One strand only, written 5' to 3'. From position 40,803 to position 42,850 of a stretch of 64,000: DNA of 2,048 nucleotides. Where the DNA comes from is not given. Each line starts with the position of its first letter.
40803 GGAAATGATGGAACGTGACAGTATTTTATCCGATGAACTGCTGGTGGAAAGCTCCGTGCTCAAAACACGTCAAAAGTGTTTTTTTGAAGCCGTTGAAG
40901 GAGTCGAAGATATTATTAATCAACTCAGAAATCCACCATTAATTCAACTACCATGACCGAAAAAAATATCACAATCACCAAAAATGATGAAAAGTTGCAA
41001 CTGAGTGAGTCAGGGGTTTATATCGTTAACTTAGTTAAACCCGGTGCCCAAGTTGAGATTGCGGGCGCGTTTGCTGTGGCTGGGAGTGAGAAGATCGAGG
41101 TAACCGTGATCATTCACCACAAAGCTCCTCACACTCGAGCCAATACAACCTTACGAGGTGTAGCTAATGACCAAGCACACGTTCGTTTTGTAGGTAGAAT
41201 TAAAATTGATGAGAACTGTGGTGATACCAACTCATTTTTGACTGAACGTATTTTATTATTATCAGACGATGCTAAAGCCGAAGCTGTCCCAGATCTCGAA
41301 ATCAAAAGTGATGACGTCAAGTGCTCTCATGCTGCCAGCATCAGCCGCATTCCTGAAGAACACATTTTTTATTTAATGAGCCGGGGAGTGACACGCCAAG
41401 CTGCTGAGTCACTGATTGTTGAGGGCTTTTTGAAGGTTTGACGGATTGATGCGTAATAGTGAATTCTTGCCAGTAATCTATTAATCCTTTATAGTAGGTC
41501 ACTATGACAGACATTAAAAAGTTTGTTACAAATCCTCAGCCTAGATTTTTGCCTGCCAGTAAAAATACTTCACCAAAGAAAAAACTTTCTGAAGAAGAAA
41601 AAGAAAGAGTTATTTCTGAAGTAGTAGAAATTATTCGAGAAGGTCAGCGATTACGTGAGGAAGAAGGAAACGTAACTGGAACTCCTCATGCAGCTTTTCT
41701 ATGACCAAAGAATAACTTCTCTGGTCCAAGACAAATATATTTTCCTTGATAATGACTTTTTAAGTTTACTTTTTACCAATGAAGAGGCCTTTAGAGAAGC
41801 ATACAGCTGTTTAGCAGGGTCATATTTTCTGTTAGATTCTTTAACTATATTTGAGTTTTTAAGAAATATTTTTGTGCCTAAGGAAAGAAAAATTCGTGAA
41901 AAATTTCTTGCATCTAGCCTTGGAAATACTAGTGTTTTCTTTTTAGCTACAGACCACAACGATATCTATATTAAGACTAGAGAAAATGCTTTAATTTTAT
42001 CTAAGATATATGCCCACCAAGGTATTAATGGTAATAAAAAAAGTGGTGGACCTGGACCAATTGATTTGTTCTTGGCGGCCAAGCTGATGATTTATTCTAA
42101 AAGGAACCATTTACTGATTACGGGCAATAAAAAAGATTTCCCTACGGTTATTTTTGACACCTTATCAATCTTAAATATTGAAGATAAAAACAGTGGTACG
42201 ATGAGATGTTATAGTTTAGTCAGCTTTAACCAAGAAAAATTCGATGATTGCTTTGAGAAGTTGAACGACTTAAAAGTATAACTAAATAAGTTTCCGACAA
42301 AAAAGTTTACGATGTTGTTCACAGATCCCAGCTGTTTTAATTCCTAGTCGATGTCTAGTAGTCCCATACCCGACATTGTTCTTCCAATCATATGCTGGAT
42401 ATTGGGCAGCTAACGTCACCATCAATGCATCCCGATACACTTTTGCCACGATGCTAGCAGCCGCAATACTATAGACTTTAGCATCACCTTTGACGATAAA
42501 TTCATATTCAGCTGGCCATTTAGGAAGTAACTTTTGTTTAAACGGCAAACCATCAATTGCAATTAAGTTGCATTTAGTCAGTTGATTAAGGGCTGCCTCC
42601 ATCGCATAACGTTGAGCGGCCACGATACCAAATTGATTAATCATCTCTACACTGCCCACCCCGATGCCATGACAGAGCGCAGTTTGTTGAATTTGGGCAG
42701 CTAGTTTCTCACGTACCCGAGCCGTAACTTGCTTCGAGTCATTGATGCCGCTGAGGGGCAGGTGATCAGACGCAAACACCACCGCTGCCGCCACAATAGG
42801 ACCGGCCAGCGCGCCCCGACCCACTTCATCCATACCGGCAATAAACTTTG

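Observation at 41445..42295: A 33% GC island with a PIN-domain gene and a small overlapping upstream ORF, wedged between sufD and rnhB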

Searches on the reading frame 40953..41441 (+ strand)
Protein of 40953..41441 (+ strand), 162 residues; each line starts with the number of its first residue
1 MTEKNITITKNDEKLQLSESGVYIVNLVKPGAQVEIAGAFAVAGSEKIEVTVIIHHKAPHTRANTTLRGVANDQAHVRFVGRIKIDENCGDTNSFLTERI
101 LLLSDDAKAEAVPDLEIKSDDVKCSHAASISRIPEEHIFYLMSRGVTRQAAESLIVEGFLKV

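Call 4: search_protein_families(library=pfam, proteins=[window:40953-41441:+], max_evalue=1)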
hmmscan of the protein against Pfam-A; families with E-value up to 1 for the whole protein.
window:40953-41441:+ (162 aa): 1 family
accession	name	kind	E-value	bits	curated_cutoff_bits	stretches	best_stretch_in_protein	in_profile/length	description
PF01458.23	SUFBD_core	-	7e-45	153.7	27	1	25-159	98-232/232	SUF system FeS cluster assembly, SufBD core domain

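Call 36: find_homologous_proteins(query=window:40953-41441:+, max_evalue=1e-20)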
Query window:40953-41441:+ (162 aa): 639 proteins with E <= 1e-20 among 771 candidates; the best 120 are listed.
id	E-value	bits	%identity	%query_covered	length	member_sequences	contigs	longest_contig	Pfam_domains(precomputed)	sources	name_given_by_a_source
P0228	3.0e-98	343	100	100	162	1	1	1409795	PF01458.24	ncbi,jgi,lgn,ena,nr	ncbi:MAG TPA: SufD family Fe-S cluster assembly protein [Vitreimonas sp.]|nr:SufD family Fe-S cluste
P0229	4.2e-73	262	81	93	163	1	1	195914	PF01458.24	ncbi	-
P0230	2.0e-69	250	72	99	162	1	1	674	PF01458.24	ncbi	-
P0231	2.7e-69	250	74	98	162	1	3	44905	PF01458.24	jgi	jgi:Fe-S cluster assembly protein SufD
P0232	3.7e-69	249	73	98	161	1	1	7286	PF01458.24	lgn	-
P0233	4.0e-69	249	73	100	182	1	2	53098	PF01458.24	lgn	-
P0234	4.9e-69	249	79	90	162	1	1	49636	PF01458.24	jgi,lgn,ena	-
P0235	1.6e-68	247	73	99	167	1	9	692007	PF01458.24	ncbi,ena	-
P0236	1.7e-68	247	75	93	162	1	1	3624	PF01458.24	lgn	-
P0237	2.0e-68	247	76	91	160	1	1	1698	PF01458.24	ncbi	-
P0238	2.3e-68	246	72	94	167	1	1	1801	PF01458.24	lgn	-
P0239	4.8e-68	245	74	98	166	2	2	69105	PF01458.24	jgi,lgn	-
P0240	6.6e-68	245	75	95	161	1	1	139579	PF01458.24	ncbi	-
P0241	1.3e-67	244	75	91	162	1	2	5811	PF01458.24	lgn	-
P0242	1.7e-67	244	76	90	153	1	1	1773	PF01458.24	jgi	jgi:Fe-S cluster assembly protein SufD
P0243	1.9e-67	243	69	99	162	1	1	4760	PF01458.24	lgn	-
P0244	3.8e-67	243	78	91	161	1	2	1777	PF01458.24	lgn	-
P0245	3.9e-67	243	73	93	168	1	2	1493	PF01458.24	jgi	jgi:Fe-S cluster assembly protein SufD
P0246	4.0e-67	242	70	100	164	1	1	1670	PF01458.24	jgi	jgi:Fe-S cluster assembly protein SufD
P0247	4.3e-67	242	74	92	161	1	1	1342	PF01458.24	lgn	-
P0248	4.7e-67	242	74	97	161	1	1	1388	PF01458.24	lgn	-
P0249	1.2e-66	241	73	93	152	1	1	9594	PF01458.24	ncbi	ncbi:MAG TPA: SufD family Fe-S cluster assembly protein, partial [Patescibacteria group bacterium]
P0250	2.6e-66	240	70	100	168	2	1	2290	PF01458.24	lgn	-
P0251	3.3e-66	240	72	92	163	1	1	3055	PF01458.24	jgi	jgi:Fe-S cluster assembly protein SufD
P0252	3.4e-66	239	71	92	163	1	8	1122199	PF01458.24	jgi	jgi:Fe-S cluster assembly protein SufD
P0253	5.1e-66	239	70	99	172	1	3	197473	PF01458.24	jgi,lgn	jgi:Fe-S cluster assembly scaffold protein SufB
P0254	1.3e-65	238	71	98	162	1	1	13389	PF01458.24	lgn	-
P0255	1.3e-65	238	69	100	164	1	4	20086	PF01458.24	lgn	-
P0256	1.4e-65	237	72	96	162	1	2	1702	PF01458.24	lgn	-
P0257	5.3e-65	236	68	100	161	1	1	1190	PF01458.24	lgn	-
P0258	5.4e-65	236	72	93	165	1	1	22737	PF01458.24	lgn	-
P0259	9.4e-65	235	70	97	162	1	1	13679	PF01458.24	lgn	-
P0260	1.1e-64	235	67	99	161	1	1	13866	PF01458.24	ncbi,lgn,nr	ncbi:MAG: SufD family Fe-S cluster assembly protein [bacterium]|nr:SufD family Fe-S cluster assembly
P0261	1.2e-64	234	69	96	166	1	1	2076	PF01458.24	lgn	-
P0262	1.9e-64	234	69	95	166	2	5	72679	PF01458.24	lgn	-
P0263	2.0e-64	234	69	96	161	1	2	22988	PF01458.24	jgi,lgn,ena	-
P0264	2.0e-64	234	71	95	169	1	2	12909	PF01458.24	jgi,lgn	-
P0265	2.4e-64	233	70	99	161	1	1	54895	PF01458.24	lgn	-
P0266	2.5e-64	233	69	96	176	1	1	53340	PF01458.24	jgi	-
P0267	4.1e-64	233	70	98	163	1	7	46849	PF01458.24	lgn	-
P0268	1.1e-63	231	70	91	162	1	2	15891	PF01458.24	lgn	-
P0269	2.1e-63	230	70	96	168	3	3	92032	PF01458.24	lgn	-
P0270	2.8e-63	230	69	97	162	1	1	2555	PF01458.24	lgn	-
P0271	3.0e-63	230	65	100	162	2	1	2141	PF01458.24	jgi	-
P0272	3.4e-63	230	68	98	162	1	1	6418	PF01458.24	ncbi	-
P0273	4.7e-63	229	67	98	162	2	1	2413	PF01458.24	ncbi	-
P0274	5.1e-63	229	64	99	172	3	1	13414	PF01458.24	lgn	-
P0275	7.1e-63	229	66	99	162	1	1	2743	PF01458.24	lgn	-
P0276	1.7e-62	227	68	98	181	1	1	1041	PF01458.24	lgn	-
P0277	2.1e-62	227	66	100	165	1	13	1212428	PF01458.24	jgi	jgi:Fe-S cluster assembly protein SufD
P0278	5.2e-62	226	71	91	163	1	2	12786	PF01458.24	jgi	jgi:Fe-S cluster assembly protein SufD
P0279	6.3e-62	226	69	97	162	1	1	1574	PF01458.24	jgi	jgi:Fe-S cluster assembly protein SufD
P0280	9.5e-62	225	67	100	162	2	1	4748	PF01458.24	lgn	-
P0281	1.0e-61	225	68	97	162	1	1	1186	PF01458.24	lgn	-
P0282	1.1e-61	225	68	97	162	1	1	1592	PF01458.24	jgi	jgi:Fe-S cluster assembly scaffold protein SufB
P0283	1.3e-61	225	67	95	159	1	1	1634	PF01458.24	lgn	-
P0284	1.5e-61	224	65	97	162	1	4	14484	PF01458.24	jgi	jgi:Fe-S cluster assembly protein SufD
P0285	1.8e-61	224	67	99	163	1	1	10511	PF01458.24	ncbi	-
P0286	2.2e-61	224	67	96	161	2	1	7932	PF01458.24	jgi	-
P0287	2.4e-61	224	65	96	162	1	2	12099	PF01458.24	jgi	jgi:Fe-S cluster assembly protein SufD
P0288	3.1e-61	223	66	95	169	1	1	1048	PF01458.24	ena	-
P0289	3.3e-61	223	65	96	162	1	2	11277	PF01458.24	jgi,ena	jgi:Fe-S cluster assembly protein SufD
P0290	3.8e-61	223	64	97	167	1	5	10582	PF01458.24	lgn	-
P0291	8.1e-61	222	66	92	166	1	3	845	PF01458.24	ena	-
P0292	8.4e-61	222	62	100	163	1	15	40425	PF01458.24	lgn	-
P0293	8.8e-61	222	64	100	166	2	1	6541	PF01458.24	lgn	-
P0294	9.6e-61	222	66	97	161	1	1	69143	PF01458.24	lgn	-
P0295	1.1e-60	222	68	90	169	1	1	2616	PF01458.24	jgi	jgi:Fe-S cluster assembly scaffold protein SufB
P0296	1.3e-60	221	64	96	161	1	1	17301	PF01458.24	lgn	-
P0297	1.9e-60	221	63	99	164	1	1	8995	PF01458.24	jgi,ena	-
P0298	2.8e-60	220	66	95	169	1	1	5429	PF01458.24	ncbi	-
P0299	3.9e-60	220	64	100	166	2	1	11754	PF01458.24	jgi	jgi:Fe-S cluster assembly protein SufD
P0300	4.8e-60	220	64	100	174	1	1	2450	PF01458.24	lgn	-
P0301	5.2e-60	219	69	90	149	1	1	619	PF01458.24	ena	-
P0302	8.0e-60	219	67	92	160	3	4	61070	PF01458.24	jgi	jgi:Fe-S cluster assembly protein SufD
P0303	8.0e-60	219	64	100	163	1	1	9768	PF01458.24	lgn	-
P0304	1.0e-59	218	64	99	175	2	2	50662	PF01458.24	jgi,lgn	jgi:Fe-S cluster assembly protein SufD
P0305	1.1e-59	218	66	98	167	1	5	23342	PF01458.24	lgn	-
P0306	1.5e-59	218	65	98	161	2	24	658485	PF01458.24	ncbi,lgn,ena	-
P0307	2.0e-59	218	63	98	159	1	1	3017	PF01458.24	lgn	-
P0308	2.6e-59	217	63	99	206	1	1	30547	PF01458.24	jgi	jgi:Fe-S cluster assembly scaffold protein SufB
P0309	3.0e-59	217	65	95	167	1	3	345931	PF01458.24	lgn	-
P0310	3.1e-59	217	63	100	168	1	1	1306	PF01458.24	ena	-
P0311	4.0e-59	217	65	96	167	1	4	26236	PF01458.24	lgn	-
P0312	4.3e-59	216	66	94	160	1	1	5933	PF01458.24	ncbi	-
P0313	4.9e-59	216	67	91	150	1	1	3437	PF01458.24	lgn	-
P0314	5.0e-59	216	66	92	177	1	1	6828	PF01458.24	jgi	jgi:Fe-S cluster assembly scaffold protein SufB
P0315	8.4e-59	215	66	91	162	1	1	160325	PF01458.24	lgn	-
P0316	9.5e-59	215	63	100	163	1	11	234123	PF01458.24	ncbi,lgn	-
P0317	1.8e-58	214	63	98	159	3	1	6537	PF01458.24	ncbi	-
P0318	1.9e-58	214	65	93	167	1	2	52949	PF01458.24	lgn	-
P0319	2.0e-58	214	66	89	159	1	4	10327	PF01458.24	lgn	-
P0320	2.2e-58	214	64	98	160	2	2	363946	PF01458.24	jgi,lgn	jgi:Fe-S cluster assembly protein SufD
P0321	2.2e-58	214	64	97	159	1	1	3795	PF01458.24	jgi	jgi:Fe-S cluster assembly protein SufD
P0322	2.3e-58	214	65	96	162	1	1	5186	PF01458.24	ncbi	-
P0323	2.5e-58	214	65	90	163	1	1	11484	PF01458.24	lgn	-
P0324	2.6e-58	214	62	99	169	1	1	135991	PF01458.24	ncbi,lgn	ncbi:MAG: SufD family Fe-S cluster assembly protein [Patescibacteria group bacterium]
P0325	3.2e-58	214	63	98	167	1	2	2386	PF01458.24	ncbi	-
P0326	4.1e-58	213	64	98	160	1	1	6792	PF01458.24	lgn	-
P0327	5.0e-58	213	61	97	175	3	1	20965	PF01458.24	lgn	-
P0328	5.1e-58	213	61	94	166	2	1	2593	PF01458.24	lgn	-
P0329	5.2e-58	213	60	100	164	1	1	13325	PF01458.24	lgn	-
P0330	5.3e-58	213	62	96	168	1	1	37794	PF01458.24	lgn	-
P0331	5.4e-58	213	64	94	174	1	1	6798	PF01458.24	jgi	jgi:Fe-S cluster assembly protein SufD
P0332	7.6e-58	212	62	97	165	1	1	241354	PF01458.24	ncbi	-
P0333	8.9e-58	212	68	91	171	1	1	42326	PF01458.24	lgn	-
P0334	9.5e-58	212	66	91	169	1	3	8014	PF01458.24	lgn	-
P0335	9.9e-58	212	60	100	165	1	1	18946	PF01458.24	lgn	-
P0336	1.2e-57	212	64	92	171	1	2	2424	PF01458.24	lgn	-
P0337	1.6e-57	211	63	96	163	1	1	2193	PF01458.24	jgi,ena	-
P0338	1.7e-57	211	61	98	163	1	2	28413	PF01458.24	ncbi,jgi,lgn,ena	jgi:Fe-S cluster assembly scaffold protein SufB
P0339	2.9e-57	210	61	93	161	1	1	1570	PF01458.24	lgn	-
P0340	2.9e-57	210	63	100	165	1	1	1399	PF01458.24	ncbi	-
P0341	3.2e-57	210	59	99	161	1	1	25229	PF01458.24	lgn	-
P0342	3.5e-57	210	68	90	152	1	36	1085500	PF01458.24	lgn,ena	-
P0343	4.1e-57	210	61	95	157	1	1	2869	PF01458.24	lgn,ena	-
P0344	4.1e-57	210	61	97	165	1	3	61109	PF01458.24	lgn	-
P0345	4.1e-57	210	63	99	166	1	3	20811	PF01458.24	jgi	jgi:Fe-S cluster assembly scaffold protein SufB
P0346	4.2e-57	210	62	96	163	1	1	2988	PF01458.24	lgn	-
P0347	4.6e-57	210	64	92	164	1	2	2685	PF01458.24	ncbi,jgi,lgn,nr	ncbi:MAG: Fe-S cluster assembly protein SufD [Patescibacteria group bacterium]|jgi:Fe-S cluster asse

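Call 37: find_encoding_contigs(protein=P0229, flank=6000, max_places=1)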
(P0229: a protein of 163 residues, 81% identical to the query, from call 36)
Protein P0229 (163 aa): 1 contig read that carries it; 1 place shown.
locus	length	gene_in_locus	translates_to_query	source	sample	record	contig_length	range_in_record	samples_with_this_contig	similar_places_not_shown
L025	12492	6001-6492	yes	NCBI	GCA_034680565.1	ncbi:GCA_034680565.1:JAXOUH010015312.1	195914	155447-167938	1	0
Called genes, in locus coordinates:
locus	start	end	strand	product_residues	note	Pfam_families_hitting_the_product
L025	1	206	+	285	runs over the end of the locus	-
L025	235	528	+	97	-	PF02325:CCB3_YggT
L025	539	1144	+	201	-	PF00081:Sod_Fe_N, PF02777:Sod_Fe_C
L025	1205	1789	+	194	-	PF13482:RNase_H_2 (weak)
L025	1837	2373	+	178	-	PF00293:NUDIX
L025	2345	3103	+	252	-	PF02463:SMC_N (faint), PF00005:ABC_tran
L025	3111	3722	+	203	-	-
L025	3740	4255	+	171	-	-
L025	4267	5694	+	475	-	PF19295:SufBD_N, PF01458:SUFBD_core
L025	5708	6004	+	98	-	-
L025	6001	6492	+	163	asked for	PF01458:SUFBD_core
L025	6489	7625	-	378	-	PF19086:Terpene_syn_C_2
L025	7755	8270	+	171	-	-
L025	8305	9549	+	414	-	PF00266:Aminotran_5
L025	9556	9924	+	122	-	PF01592:NifU_N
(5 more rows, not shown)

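Call 38: find_encoding_contigs(protein=P0234, flank=6000, max_places=1)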
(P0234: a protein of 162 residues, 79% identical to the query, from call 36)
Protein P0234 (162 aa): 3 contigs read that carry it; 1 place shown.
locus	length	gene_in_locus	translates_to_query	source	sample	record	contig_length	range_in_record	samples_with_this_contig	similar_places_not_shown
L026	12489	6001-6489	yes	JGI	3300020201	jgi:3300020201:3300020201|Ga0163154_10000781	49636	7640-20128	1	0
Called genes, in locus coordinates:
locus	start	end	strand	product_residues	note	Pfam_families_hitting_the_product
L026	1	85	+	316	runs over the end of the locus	-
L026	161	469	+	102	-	PF02325:CCB3_YggT (weak)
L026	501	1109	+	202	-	PF00081:Sod_Fe_N, PF02777:Sod_Fe_C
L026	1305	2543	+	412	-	PF00270:DEAD, PF04851:ResIII (faint), PF00271:Helicase_C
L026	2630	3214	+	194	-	PF13482:RNase_H_2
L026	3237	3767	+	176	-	PF00293:NUDIX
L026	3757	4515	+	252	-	PF02463:SMC_N (faint), PF00005:ABC_tran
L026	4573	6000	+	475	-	PF19295:SufBD_N, PF01458:SUFBD_core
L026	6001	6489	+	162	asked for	PF01458:SUFBD_core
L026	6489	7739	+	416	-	PF00266:Aminotran_5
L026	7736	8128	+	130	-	PF01592:NifU_N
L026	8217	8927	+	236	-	PF00970:FAD_binding_6, PF00175:NAD_binding_1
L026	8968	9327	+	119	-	PF13459:Fer4_15 (faint), PF13370:Fer4_13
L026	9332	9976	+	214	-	PF00085:Thioredoxin (faint), PF13462:Thioredoxin_4, PF01323:DSBA (weak), PF13743:Thioredoxin_5 (faint), PF01323:DSBA (weak)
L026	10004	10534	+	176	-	-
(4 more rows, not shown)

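Call 39: find_encoding_contigs(protein=P0240, flank=6000, max_places=1)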
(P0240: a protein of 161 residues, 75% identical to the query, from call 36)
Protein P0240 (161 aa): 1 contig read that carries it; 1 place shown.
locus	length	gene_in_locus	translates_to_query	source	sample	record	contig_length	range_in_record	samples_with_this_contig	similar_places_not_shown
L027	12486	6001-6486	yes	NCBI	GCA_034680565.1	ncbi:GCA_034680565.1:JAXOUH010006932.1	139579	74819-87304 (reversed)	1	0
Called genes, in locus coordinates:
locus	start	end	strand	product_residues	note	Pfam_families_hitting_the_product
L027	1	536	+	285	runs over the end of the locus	PF01791:DeoC (faint)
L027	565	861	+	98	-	PF02325:CCB3_YggT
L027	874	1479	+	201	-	PF00081:Sod_Fe_N, PF02777:Sod_Fe_C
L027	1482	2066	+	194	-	PF13482:RNase_H_2 (weak)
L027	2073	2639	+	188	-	PF00293:NUDIX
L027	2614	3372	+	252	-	PF02463:SMC_N (faint), PF00005:ABC_tran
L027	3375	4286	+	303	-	-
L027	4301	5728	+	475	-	PF19295:SufBD_N, PF01458:SUFBD_core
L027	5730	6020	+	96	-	-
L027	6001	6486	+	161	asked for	PF01458:SUFBD_core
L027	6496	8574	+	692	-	-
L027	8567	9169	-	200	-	PF01351:RNase_HII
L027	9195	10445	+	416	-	PF00266:Aminotran_5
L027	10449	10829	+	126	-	PF01592:NifU_N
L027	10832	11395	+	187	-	PF01931:NTPase_I-T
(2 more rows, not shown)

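Call 40: find_encoding_contigs(protein=P0235, flank=6000, max_places=1)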
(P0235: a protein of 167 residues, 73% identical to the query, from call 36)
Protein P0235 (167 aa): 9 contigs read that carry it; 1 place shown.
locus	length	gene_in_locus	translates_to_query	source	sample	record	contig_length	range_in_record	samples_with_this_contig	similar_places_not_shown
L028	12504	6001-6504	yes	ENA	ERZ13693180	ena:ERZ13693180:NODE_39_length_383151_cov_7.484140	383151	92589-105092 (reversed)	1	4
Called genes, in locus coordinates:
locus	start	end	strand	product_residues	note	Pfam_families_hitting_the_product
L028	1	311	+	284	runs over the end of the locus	-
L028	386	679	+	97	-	PF02325:CCB3_YggT (weak)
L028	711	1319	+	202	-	PF00081:Sod_Fe_N, PF02777:Sod_Fe_C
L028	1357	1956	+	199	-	PF13482:RNase_H_2 (weak)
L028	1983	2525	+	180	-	PF00293:NUDIX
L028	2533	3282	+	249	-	PF02463:SMC_N (faint), PF00005:ABC_tran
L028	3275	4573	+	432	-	-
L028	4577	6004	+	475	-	PF19295:SufBD_N, PF01458:SUFBD_core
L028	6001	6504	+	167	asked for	PF01458:SUFBD_core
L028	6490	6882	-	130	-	-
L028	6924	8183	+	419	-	PF00266:Aminotran_5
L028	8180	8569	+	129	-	PF01592:NifU_N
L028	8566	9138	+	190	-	PF01931:NTPase_I-T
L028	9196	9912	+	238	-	PF00970:FAD_binding_6, PF00175:NAD_binding_1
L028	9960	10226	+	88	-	PF13370:Fer4_13, PF13459:Fer4_15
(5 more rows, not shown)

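Call 41: find_encoding_contigs(protein=P0231, flank=5000, max_places=1)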
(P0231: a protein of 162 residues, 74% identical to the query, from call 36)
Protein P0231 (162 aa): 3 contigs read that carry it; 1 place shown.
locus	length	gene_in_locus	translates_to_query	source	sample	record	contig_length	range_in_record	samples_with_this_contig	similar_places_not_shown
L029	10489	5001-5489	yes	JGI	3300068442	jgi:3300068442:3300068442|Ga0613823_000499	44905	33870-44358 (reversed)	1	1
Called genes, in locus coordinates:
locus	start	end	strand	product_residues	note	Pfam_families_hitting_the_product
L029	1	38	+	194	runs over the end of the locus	?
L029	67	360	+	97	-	PF02325:CCB3_YggT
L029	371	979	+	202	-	PF00081:Sod_Fe_N, PF02777:Sod_Fe_C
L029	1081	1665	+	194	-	PF13482:RNase_H_2 (weak)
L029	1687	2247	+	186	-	PF00293:NUDIX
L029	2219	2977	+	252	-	PF02463:SMC_N (faint), PF00005:ABC_tran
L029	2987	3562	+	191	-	-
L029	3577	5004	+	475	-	PF19295:SufBD_N, PF01458:SUFBD_core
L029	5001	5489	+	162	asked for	PF01458:SUFBD_core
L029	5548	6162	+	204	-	-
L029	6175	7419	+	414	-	PF00266:Aminotran_5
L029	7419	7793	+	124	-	PF01592:NifU_N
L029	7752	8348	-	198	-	-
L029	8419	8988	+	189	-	PF01931:NTPase_I-T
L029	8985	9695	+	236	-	PF00970:FAD_binding_6, PF08030:NAD_binding_6 (weak), PF00175:NAD_binding_1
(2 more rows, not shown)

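Call 42: find_encoding_contigs(protein=P0239, flank=5000, max_places=1)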
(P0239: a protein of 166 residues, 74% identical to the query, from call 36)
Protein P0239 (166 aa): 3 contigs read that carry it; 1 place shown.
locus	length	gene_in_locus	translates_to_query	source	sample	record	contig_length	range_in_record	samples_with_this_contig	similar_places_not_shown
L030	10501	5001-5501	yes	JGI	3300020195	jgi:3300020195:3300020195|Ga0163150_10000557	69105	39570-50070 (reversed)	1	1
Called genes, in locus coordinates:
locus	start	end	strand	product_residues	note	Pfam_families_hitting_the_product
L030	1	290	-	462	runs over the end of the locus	PF13231:PMT_2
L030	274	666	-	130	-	-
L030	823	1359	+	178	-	PF00293:NUDIX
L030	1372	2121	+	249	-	PF02463:SMC_N, PF00005:ABC_tran, PF13304:AAA_21 (faint)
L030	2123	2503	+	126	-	-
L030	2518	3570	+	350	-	-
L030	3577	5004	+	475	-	PF19295:SufBD_N, PF01458:SUFBD_core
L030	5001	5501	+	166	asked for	PF01458:SUFBD_core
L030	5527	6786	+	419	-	PF00155:Aminotran_1_2 (faint), PF00266:Aminotran_5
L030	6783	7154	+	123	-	PF01592:NifU_N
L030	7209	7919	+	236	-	PF00970:FAD_binding_6, PF08030:NAD_binding_6 (faint), PF00175:NAD_binding_1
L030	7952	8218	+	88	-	PF13370:Fer4_13, PF13459:Fer4_15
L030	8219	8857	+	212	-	PF13462:Thioredoxin_4, PF01323:DSBA (weak)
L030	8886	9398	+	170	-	-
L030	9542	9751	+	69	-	-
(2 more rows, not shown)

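Call 43: find_encoding_contigs(protein=P0233, flank=5000, max_places=1)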
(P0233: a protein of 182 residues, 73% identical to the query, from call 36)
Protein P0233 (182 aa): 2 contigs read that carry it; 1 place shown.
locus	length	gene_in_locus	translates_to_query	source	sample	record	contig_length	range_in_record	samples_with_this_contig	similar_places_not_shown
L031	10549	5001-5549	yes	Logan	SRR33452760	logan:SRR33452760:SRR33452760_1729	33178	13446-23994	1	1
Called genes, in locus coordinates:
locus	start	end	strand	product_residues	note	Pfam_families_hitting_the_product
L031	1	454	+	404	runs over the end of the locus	PF00270:DEAD, PF04851:ResIII (faint), PF00271:Helicase_C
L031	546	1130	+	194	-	PF13482:RNase_H_2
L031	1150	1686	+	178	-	PF00293:NUDIX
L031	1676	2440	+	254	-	PF02463:SMC_N (faint), PF00005:ABC_tran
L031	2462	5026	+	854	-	PF19295:SufBD_N, PF13403:Hint_2 (weak), PF14890:Intein_splicing (weak), PF14528:LAGLIDADG_3 (weak), PF01458:SUFBD_core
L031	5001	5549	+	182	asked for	PF01458:SUFBD_core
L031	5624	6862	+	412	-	PF00155:Aminotran_1_2 (weak), PF00266:Aminotran_5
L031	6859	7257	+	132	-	PF01592:NifU_N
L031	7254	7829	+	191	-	PF01931:NTPase_I-T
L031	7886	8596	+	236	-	PF00970:FAD_binding_6, PF00175:NAD_binding_1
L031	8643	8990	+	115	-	PF13459:Fer4_15 (faint), PF13370:Fer4_13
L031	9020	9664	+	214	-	PF13462:Thioredoxin_4, PF01323:DSBA, PF13743:Thioredoxin_5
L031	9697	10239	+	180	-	-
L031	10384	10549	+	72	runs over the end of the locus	-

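Call 44: find_encoding_contigs(protein=P0252, flank=5000, max_places=1)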
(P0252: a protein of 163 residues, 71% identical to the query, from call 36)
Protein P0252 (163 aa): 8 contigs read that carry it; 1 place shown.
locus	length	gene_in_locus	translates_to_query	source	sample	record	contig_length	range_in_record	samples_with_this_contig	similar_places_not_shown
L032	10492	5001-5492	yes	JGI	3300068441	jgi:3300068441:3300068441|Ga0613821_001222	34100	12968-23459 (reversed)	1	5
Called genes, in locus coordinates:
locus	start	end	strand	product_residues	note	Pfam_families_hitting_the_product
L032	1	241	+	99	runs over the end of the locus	-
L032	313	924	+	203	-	PF00081:Sod_Fe_N, PF02777:Sod_Fe_C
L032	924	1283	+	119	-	-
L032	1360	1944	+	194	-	PF13482:RNase_H_2 (weak)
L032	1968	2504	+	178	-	PF00293:NUDIX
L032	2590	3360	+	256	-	PF00005:ABC_tran, PF02463:SMC_N (faint)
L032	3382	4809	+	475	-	PF19295:SufBD_N, PF01458:SUFBD_core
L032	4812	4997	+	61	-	-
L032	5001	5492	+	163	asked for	PF01458:SUFBD_core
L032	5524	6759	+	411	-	PF00155:Aminotran_1_2, PF00266:Aminotran_5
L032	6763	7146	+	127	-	PF01592:NifU_N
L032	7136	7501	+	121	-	-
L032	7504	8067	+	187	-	PF01931:NTPase_I-T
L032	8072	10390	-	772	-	-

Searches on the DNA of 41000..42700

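Call 74: search_rna_families(source=window, start=41000, end=42700, threshold=evalue, max_evalue=1)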
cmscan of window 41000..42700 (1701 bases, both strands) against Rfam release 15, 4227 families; matches with E-value up to 1: 1.
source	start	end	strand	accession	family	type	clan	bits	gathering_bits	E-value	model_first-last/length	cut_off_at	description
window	41335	41393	-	RF02150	MESTIT1_3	Gene; lncRNA;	-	17.7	60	0.82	40-99/99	no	MEST intronic transcript 1, antisense RNA conserved region 3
